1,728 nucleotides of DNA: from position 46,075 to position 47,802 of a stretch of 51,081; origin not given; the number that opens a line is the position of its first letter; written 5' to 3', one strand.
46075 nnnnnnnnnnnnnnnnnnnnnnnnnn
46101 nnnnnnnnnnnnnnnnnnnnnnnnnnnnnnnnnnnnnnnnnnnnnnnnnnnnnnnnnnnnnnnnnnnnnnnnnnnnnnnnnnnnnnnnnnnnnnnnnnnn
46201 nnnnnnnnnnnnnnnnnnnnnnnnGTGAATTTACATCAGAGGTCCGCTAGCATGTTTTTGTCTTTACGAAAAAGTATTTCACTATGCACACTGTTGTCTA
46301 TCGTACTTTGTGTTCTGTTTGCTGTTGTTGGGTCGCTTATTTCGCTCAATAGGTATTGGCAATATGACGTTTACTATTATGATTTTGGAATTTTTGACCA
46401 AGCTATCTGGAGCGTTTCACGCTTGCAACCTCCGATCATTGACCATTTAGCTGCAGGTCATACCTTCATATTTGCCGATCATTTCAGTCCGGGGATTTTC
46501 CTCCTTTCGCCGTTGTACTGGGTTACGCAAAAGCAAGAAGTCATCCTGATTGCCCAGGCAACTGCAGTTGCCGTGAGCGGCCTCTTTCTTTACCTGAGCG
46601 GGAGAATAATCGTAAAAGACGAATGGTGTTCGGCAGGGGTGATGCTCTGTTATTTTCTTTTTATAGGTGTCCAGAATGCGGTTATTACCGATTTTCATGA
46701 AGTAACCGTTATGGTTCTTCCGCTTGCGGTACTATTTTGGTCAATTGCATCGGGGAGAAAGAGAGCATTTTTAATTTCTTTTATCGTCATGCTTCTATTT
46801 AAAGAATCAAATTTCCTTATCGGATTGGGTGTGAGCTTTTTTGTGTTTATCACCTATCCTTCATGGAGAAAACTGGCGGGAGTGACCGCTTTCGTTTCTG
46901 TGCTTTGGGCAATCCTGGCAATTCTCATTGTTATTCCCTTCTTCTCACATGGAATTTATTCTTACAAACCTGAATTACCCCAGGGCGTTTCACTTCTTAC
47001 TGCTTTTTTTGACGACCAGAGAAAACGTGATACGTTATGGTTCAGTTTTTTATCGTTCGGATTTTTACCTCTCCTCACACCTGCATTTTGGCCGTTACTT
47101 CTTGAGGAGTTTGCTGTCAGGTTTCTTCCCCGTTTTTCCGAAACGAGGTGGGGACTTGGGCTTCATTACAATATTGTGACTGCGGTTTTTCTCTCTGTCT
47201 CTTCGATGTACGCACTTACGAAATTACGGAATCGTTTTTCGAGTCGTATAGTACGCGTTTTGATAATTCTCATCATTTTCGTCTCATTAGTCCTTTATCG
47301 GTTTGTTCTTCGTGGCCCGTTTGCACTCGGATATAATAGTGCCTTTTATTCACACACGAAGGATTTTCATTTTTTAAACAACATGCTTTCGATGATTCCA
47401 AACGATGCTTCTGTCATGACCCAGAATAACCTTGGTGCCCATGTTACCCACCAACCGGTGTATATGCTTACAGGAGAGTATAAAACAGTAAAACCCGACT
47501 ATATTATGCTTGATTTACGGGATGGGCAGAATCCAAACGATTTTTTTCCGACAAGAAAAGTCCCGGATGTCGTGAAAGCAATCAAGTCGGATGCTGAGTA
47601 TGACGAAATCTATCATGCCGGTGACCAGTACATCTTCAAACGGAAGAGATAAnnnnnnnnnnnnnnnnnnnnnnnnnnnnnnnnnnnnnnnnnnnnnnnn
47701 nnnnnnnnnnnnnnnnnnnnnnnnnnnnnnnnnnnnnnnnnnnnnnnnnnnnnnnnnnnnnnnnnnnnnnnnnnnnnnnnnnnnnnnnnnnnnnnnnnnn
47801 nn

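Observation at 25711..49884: Repeated two-gene modules: cytoplasmic GT immediately coupled to an extracytoplasmic GT-C/YfhO partner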

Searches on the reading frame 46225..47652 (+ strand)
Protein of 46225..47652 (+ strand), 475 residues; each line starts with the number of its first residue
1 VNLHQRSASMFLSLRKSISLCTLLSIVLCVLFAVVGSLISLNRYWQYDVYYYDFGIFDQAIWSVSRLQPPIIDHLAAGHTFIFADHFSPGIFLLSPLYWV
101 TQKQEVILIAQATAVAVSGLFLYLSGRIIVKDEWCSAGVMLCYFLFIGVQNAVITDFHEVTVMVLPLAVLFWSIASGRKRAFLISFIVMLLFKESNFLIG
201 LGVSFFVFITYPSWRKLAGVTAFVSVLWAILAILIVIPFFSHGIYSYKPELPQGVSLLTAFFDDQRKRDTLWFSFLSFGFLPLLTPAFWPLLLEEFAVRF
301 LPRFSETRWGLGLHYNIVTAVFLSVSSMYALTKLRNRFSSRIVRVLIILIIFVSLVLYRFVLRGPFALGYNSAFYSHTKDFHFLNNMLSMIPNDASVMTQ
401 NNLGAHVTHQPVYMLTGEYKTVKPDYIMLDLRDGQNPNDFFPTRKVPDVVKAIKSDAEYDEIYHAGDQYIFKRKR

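Call 4: search_protein_families(library=pfam, proteins=[window:46225-47652:+], max_evalue=0.01)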
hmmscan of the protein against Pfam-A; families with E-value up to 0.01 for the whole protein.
window:46225-47652:+ (475 aa): 2 families
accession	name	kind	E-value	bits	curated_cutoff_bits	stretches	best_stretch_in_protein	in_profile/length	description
PF09852.15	DUF2079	-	3.8e-43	148.7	28.2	1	51-432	9-424/459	Predicted membrane protein (DUF2079)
PF13231.12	PMT_2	-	0.004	17.8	26.1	1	102-238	19-156/160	Dolichyl-phosphate-mannose-protein mannosyltransferase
